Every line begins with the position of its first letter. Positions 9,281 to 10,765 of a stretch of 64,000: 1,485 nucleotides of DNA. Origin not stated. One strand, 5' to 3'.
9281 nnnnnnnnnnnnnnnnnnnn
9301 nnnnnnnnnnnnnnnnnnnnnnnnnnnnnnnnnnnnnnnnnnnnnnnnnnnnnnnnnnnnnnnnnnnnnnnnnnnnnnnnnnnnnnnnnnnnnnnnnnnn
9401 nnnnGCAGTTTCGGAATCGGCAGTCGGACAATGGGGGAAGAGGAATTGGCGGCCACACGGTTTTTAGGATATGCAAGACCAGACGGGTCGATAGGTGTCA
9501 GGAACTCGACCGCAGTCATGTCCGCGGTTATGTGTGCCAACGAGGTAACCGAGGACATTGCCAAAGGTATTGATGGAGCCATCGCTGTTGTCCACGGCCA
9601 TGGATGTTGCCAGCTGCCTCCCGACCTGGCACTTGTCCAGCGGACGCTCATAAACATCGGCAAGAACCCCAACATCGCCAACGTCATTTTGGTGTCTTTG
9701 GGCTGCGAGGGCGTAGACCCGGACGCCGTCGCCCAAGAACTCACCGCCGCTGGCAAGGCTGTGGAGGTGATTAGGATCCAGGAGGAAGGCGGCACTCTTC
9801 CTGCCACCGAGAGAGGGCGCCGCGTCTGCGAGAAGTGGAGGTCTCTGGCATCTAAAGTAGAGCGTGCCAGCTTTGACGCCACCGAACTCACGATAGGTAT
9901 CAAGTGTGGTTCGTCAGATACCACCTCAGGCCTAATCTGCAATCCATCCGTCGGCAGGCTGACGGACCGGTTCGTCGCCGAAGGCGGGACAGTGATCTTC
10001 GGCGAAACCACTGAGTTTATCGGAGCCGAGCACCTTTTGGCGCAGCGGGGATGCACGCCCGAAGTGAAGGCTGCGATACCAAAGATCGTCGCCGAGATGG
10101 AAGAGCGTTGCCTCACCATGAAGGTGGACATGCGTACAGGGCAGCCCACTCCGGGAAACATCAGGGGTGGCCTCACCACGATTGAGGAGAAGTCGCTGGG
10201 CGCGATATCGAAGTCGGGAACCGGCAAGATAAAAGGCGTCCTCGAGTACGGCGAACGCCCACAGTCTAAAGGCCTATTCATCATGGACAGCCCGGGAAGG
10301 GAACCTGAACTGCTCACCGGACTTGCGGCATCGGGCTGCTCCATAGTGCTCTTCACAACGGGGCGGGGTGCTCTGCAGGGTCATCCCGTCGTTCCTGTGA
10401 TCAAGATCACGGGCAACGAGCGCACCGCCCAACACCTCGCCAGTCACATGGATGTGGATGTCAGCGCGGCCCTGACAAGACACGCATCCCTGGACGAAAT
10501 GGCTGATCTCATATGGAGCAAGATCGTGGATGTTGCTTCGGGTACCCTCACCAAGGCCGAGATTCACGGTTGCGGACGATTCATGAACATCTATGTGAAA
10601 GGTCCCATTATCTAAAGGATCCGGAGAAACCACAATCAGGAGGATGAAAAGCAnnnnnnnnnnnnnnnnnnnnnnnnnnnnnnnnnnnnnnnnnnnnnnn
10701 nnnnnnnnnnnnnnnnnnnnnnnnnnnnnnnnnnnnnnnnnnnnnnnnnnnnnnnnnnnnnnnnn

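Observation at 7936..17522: Sigma-54-driven cluster: split UxaA-type dehydratase with duplicated large subunit, TctCBA transporter interrupted by a LarA-like gene, an anion permease and a convergent true LarA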

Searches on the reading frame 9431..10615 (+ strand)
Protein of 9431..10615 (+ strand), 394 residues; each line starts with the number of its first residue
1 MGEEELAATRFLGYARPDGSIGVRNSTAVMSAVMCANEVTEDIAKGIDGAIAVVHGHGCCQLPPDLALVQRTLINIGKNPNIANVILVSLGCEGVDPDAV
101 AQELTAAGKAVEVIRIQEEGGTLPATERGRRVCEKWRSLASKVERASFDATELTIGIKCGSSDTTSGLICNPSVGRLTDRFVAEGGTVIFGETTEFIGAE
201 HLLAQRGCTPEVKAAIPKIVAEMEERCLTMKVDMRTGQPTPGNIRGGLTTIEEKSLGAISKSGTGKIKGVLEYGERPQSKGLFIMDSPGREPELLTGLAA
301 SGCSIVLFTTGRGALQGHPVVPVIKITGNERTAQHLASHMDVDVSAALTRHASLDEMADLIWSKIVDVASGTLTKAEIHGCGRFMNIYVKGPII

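Call 3: search_protein_families(library=pfam, proteins=[window:9431-10615:+])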
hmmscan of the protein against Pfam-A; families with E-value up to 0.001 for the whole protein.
window:9431-10615:+ (394 aa): 2 families
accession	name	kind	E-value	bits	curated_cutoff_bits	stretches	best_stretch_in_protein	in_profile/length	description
PF20629.2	GD_AH_C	-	1e-86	290.6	26.8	1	151-385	2-235/242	D-galactarate/Altronate dehydratase, C-terminal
PF04295.18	GD_AH_second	-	2.6e-33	115.4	27.3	1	13-137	1-132/136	D-galactarate dehydratase/Altronate hydrolase, second domain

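Call 4: search_protein_families(library=ncbifam, proteins=[window:9431-10615:+])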
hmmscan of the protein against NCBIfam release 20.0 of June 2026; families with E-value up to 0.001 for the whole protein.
window:9431-10615:+ (394 aa): 1 family
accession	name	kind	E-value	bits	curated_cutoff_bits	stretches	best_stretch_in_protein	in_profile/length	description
TIGR03248.1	galactar-dH20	equivalog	1.6e-64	218.2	730.85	1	6-393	102-506/507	galactarate dehydratase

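Call 23: search_solved_structures(query=window:9431-10615:+, max_evalue=0.001)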
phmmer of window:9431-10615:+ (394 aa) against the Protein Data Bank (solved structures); distinct sequences matched with E-value up to 0.001: 1.
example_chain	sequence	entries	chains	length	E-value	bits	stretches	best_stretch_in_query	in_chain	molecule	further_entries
6u7l_A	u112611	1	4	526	9.1e-52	179.4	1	9-373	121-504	Galactarate dehydratase (L-threo-forming)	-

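Call 68: find_related_loci(query=A1, collection=genome_contigs, flank=10000)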
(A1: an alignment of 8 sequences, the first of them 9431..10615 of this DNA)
Query A1 (394 aa) in genome_contigs; peptide patterns used: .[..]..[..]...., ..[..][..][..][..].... (x = any residue, [..] = any of these).
600 stretches matched a pattern (row limit reached: there are more); 598 encode a relative of the query (tblastn E <= 1e-3); the best 80 are kept; 80 distinct loci.
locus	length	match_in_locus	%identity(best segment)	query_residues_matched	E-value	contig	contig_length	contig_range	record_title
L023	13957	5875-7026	53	11-394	1e-131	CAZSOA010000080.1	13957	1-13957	MAG TPA_asm: uncultured Desulfofustis sp. isolate binchicken_co168_49 genome assembly, contig: NODE_7574_length_13957_co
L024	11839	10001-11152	52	11-394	4e-131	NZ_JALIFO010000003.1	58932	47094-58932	Cuneatibacter sp. NSJ-177 B-1669N-35_ctg00020, whole genome shotgun sequence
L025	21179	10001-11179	53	2-394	1e-129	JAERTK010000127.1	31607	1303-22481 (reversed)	MAG: Desulfobacteraceae bacterium isolate BH30 c_000000003153, whole genome shotgun sequence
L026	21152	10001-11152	52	11-394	2e-125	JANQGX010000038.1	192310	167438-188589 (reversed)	MAG: SAR324 cluster bacterium isolate PL23b_bin.69 k99_2313779, whole genome shotgun sequence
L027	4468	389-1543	52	10-394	6e-127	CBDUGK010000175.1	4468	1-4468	MAG TPA_asm: uncultured Desulfobulbaceae bacterium isolate SRR22808130_binner12_Refined_12 genome assembly, contig: ERZ2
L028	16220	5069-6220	53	11-394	3e-124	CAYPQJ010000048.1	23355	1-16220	MAG TPA_asm: uncultured Desulfobacteraceae bacterium isolate binchicken_co51_216 genome assembly, contig: NODE_522_lengt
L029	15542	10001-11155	51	10-394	1e-123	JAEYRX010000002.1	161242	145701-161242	MAG: Bacillota bacterium isolate OH_CBB_75 k127_434914, whole genome shotgun sequence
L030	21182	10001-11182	51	1-394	2e-123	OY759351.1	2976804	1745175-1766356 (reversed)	MAG: Desulfarculia bacterium isolate c1361fd1-6016-418c-9b2d-a8e9625d1ec5 genome assembly, chromosome: 1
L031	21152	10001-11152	50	11-394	2e-120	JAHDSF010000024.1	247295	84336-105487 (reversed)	MAG: Rhodospirillales bacterium isolate SV3-B17.1 k141_28054, whole genome shotgun sequence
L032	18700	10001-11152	52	11-394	4e-120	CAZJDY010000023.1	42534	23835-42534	MAG TPA_asm: uncultured Methanomassiliicoccaceae archaeon isolate binchicken_co167_198 genome assembly, contig: k141_106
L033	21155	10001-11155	50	11-394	6e-119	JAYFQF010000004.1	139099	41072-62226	MAG: Peptococcaceae bacterium isolate CA_17 c_CA_000000041948, whole genome shotgun sequence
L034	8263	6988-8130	52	11-392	1e-118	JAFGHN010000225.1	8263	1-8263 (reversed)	MAG: Spirochaetales bacterium isolate Zod_Metabat.1463 k87_4900410, whole genome shotgun sequence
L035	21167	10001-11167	49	6-394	2e-118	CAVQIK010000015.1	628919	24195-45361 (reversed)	MAG: uncultured delta proteobacterium isolate MFD10007.bin.3.145 genome assembly, contig: contig_30625, whole genome sho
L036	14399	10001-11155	48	11-394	4e-116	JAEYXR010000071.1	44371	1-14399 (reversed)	MAG: Bacillota bacterium isolate OH_CBlB_319 k127_758008, whole genome shotgun sequence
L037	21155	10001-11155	49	11-394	4e-116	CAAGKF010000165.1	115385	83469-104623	MAG TPA_asm: Lachnospiraceae bacterium, isolate HGM12199, WGS project CAAGKF010000000 data, contig: SRS476292_7_k119_107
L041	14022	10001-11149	52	11-394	1e-114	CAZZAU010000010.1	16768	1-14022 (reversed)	MAG TPA_asm: uncultured Dehalococcoidaceae bacterium isolate SRP141376_co1_352 genome assembly, contig: NODE_7016_length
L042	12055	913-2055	48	11-393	5e-114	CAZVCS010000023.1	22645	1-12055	MAG TPA_asm: uncultured Dehalococcoidales bacterium isolate binchicken_co27_403 genome assembly, contig: NODE_4016_lengt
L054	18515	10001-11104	48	11-378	8e-109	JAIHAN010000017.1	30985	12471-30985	MAG: Peptococcaceae bacterium isolate M1_7_4_bin.22 scaffold_308, whole genome shotgun sequence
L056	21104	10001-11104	47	11-378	3e-108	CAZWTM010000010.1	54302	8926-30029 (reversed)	MAG TPA_asm: uncultured Peptococcaceae bacterium isolate binchicken_co193_91 genome assembly, contig: NODE_236_length_54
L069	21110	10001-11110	44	9-378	6e-103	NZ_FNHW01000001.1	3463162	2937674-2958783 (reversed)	Fictibacillus solisalsi strain CGMCC 1.6854, whole genome shotgun sequence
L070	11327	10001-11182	47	2-394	4e-114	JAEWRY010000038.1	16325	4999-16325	MAG: Bacillota bacterium isolate OH_SBrB_85 k127_756755, whole genome shotgun sequence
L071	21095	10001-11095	45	14-378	1e-102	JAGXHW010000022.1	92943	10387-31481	MAG: Clostridiaceae bacterium isolate LH_M71 k141_1011896, whole genome shotgun sequence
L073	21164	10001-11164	43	5-392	5e-102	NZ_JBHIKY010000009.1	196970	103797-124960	Alteribacillus sp. HJP-4 Scaffold9, whole genome shotgun sequence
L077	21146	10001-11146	43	10-392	2e-100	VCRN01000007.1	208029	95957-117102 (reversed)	Bacillus sp. ZZV12-4809 NODE_7_length_208029_cov_35.6017, whole genome shotgun sequence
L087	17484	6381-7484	43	11-378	1e-98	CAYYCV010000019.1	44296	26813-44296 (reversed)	MAG TPA_asm: uncultured Bacillales bacterium isolate SRP144015_co1_123 genome assembly, contig: NODE_447_length_44296_co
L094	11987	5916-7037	46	11-384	3e-97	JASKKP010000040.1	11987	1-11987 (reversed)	MAG: Bacillota bacterium isolate DJKA57_NP-J24_bin.10 scaffold_438, whole genome shotgun sequence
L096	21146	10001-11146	42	11-394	1e-96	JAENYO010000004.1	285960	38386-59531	MAG: Acetomicrobium hydrogeniformans isolate B5_bin.13 B5_bin13_NODE_15_length_285960_cov_27.051912, whole genome shotgu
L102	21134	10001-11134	45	3-378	2e-95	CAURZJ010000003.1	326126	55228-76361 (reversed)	MAG TPA_asm: uncultured Peptococcaceae bacterium isolate ERR9969148_bin.12_MetaWRAP_v1.3_MAG genome assembly, contig: ER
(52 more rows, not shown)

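Call 72: search_protein_families(library=pfam, proteins=[L071:11163-12884:+, L036:13037-13735:+, L054:11170-12162:+, L096:5277-6317:+, L102:12564-13484:+, L071:7021-8307:+, L056:6314-8287:+, L077:14806-15753:+, L069:7861-8634:+, L069:12723-13616:+], max_evalue=0.00001)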
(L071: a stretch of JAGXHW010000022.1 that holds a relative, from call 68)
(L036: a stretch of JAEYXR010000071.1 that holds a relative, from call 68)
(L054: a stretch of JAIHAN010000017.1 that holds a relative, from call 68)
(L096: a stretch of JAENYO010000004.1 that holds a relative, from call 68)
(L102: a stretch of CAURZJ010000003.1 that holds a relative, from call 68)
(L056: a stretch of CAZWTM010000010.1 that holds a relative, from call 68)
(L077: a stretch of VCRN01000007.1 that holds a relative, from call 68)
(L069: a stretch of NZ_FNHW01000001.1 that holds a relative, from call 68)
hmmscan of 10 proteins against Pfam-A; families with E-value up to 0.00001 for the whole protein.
L071:11163-12884:+ (573 aa): 2 families
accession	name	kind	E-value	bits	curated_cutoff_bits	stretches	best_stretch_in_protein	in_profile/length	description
PF00920.27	ILVD_EDD_N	-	7.9e-103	344.4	27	1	32-344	1-316/316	Dihydroxy-acid/6-phosphogluconate dehydratase N-terminal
PF24877.1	ILV_EDD_C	-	7.2e-59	198.9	27.7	1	370-569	1-190/191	Dihydroxy-acid/6-phosphogluconate dehydratase C-terminal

L036:13037-13735:+ (232 aa): 2 families
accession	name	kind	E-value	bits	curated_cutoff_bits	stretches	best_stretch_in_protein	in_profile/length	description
PF07729.17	FCD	-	1.3e-17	64.8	24.3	1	87-210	1-124/125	FCD domain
PF00392.27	GntR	-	3e-16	59.3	27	1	17-77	3-64/64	Bacterial regulatory proteins, gntR family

L054:11170-12162:+ (330 aa): 2 families
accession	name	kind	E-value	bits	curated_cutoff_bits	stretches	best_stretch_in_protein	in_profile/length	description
PF02826.25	2-Hacid_dh_C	-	1.7e-58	197.4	25.1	1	105-286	1-178/178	D-isomer specific 2-hydroxyacid dehydrogenase, NAD binding domain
PF00389.36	2-Hacid_dh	-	3e-33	114.8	24.6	1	5-318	1-134/134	D-isomer specific 2-hydroxyacid dehydrogenase, catalytic domain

L096:5277-6317:+ (346 aa): 1 family
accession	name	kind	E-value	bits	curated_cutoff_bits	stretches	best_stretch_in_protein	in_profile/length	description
PF03480.18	DctP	-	2.3e-97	326.2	23.4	1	43-326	1-285/286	Bacterial extracellular solute-binding protein, family 7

L102:12564-13484:+ (306 aa): 1 family
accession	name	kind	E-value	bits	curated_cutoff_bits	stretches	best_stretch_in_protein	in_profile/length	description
PF00701.28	DHDPS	-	1.2e-64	218.3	22.1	1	13-299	2-288/289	Dihydrodipicolinate synthetase family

L071:7021-8307:+ (428 aa): 2 families
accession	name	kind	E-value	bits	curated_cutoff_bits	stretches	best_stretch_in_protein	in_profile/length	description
PF06808.19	DctM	-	1.5e-126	423.1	23.8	1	8-415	1-411/413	Tripartite ATP-independent periplasmic transporter, DctM component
PF03600.22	CitMHS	-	8.8e-08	32.1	31.9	1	249-418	42-183/336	Citrate transporter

L056:6314-8287:+ (657 aa): 1 family
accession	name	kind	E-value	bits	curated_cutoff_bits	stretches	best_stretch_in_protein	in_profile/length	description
PF06808.19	DctM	-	2.7e-94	316.8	23.8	1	140-573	2-407/413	Tripartite ATP-independent periplasmic transporter, DctM component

L077:14806-15753:+ (315 aa): 1 family
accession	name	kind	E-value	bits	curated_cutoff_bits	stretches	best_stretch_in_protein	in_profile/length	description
PF01136.24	Peptidase_U32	-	3.2e-06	27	22.4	0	132-221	7-90/233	Peptidase family U32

L069:7861-8634:+ (257 aa): 2 families
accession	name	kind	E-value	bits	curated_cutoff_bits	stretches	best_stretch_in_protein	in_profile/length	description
PF01614.24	IclR_C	-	1e-58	198.2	24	1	75-246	3-174/174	Bacterial transcriptional regulator IclR C-terminal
PF09339.16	HTH_IclR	-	9.8e-16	57.7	22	1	6-56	1-51/52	IclR helix-turn-helix domain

L069:12723-13616:+ (297 aa): 1 family
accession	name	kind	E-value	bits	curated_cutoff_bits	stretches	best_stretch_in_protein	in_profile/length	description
PF01557.24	FAA_hydrolase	-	2e-74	250.3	23.9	1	89-293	1-211/214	Fumarylacetoacetate (FAA) hydrolase C-terminal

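Call 73: search_protein_families(library=pfam, proteins=[L087:4527-6002:+, L071:6461-7024:+, L036:11241-12698:+, L056:217-1356:+, L054:1533-2336:+, L056:2171-3406:+, L056:5160-6167:+, L054:14181-15329:+, L054:16715-18166:+, L073:4579-6804:+], max_evalue=0.00001)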
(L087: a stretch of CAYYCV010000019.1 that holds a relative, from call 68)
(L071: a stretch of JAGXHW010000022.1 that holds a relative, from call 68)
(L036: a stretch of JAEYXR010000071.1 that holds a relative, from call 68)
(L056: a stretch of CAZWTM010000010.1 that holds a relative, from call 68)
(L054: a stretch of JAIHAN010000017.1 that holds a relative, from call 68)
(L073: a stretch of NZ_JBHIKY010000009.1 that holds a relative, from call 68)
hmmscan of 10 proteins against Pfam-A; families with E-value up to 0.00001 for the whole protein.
L087:4527-6002:+ (491 aa): 1 family
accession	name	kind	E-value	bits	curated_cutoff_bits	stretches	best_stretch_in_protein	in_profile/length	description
PF00171.27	Aldedh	-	4.3e-167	556.8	23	1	21-487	1-461/461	Aldehyde dehydrogenase family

L071:6461-7024:+ (187 aa): 1 family
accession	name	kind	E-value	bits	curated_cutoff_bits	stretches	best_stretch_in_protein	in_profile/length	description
PF04290.18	DctQ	-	2.5e-40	137.8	28.3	1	46-177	1-131/132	Tripartite ATP-independent periplasmic transporters, DctQ component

L036:11241-12698:+ (485 aa): 3 families
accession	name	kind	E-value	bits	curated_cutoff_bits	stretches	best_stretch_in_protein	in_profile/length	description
PF02447.22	GntP_permease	-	3.4e-84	283.5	22.5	1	3-482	2-439/440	GntP family permease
PF03600.22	CitMHS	-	4.2e-09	36.4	31.9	1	14-217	22-188/336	Citrate transporter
PF06808.19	DctM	-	3.1e-06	26.7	23.8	0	292-434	231-363/413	Tripartite ATP-independent periplasmic transporter, DctM component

L056:217-1356:+ (379 aa): 5 families
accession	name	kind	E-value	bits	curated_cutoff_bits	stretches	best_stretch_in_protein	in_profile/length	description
PF00441.29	Acyl-CoA_dh_1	-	9e-56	188.6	22.4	1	229-375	1-147/150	Acyl-CoA dehydrogenase, C-terminal domain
PF02771.21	Acyl-CoA_dh_N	-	5.7e-44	149.5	22.9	1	6-118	1-113/113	Acyl-CoA dehydrogenase, N-terminal domain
PF02770.24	Acyl-CoA_dh_M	-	8.9e-29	100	33.3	1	122-217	1-97/97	Acyl-CoA dehydrogenase, middle domain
PF08028.16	Acyl-CoA_dh_2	-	3e-27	96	22.7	1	244-366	1-133/134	Acyl-CoA dehydrogenase, C-terminal domain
PF22924.1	ACOX_C_alpha1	-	9.3e-06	26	27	0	312-368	103-159/169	Acyl-CoA oxidase, C-alpha1 domain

L054:1533-2336:+ (267 aa): 1 family
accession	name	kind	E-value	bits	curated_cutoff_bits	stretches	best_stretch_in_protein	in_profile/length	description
PF01012.27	ETF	-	1.6e-49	168.6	26.7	1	28-212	2-178/181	Electron transfer flavoprotein domain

L056:2171-3406:+ (411 aa): 14 families
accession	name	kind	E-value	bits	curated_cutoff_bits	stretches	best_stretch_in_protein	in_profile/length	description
PF01012.27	ETF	-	2.5e-50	171.2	26.7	1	72-248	1-176/181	Electron transfer flavoprotein domain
PF00766.25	ETF_alpha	-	2.8e-37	127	27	1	273-353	1-81/81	Electron transfer flavoprotein FAD-binding domain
PF00037.32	Fer4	-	3e-13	49.4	21.1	2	34-54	4-24/24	4Fe-4S binding domain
PF12838.12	Fer4_7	-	2.1e-12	47.7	27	1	10-52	2-52/52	4Fe-4S dicluster domain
PF13484.11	Fer4_16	-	3.2e-10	41.1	30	1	37-65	1-31/66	4Fe-4S double cluster binding domain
PF14697.11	Fer4_21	-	1.6e-09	38.2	35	1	5-54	3-58/59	4Fe-4S dicluster domain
PF12797.12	Fer4_2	-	4e-09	36.3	24.5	0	34-50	6-22/22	4Fe-4S binding domain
PF13237.11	Fer4_10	-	6.1e-09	36.1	25.5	1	4-49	3-53/53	4Fe-4S dicluster domain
PF13187.11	Fer4_9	-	7.1e-09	36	27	1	9-53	1-52/52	4Fe-4S dicluster domain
PF12837.12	Fer4_6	-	4.6e-08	33.1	25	0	35-53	6-24/24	4Fe-4S binding domain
PF25160.1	LdpA_Fe-S-bd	-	3e-06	27.3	27.6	0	33-56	23-46/49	LdpA Fe-S cluster-binding domain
PF13183.11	Fer4_8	-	3.4e-06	27.9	27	0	36-62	3-29/68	4Fe-4S dicluster domain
PF12800.12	Fer4_4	-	3.5e-06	27.3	24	0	9-22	3-16/17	4Fe-4S binding domain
PF12798.12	Fer4_3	-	3.7e-06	27.8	27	0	38-52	1-15/15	4Fe-4S binding domain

L056:5160-6167:+ (335 aa): 2 families
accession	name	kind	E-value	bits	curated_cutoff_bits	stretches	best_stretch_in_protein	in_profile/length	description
PF16868.10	NMT1_3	-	3.8e-86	289.7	27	1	47-332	3-289/289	NMT1-like family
PF12974.12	Phosphonate-bd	-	6.2e-06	26.2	27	0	77-209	33-163/242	ABC transporter, phosphonate, periplasmic substrate-binding protein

L054:14181-15329:+ (382 aa): 3 families
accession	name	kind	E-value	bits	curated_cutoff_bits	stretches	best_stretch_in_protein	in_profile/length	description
PF01855.24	POR_N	-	4.5e-65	220.1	27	1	20-253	2-228/231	Pyruvate flavodoxin/ferredoxin oxidoreductase, thiamine diP-bdg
PF17147.9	PFOR_II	-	3.2e-24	85.7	27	1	279-374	1-102/102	Pyruvate:ferredoxin oxidoreductase core domain II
PF02780.25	Transketolase_C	-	3.9e-07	30.5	25.9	1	276-340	7-71/124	Transketolase, C-terminal domain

L054:16715-18166:+ (483 aa): 2 families
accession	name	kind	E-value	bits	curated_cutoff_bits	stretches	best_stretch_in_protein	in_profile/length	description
PF11794.13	HpaB_N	-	1.8e-95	320.1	35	1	10-277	1-270/270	4-hydroxyphenylacetate 3-hydroxylase N terminal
PF03241.18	HpaB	-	2.2e-65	220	25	1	284-480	1-202/202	4-hydroxyphenylacetate 3-hydroxylase C terminal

L073:4579-6804:+ (741 aa): 2 families
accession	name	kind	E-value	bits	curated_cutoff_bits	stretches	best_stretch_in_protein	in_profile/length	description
PF00920.27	ILVD_EDD_N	-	7.9e-31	107.8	27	2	73-173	3-104/316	Dihydroxy-acid/6-phosphogluconate dehydratase N-terminal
PF24877.1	ILV_EDD_C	-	3.3e-24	85.8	27.7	1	574-661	69-156/191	Dihydroxy-acid/6-phosphogluconate dehydratase C-terminal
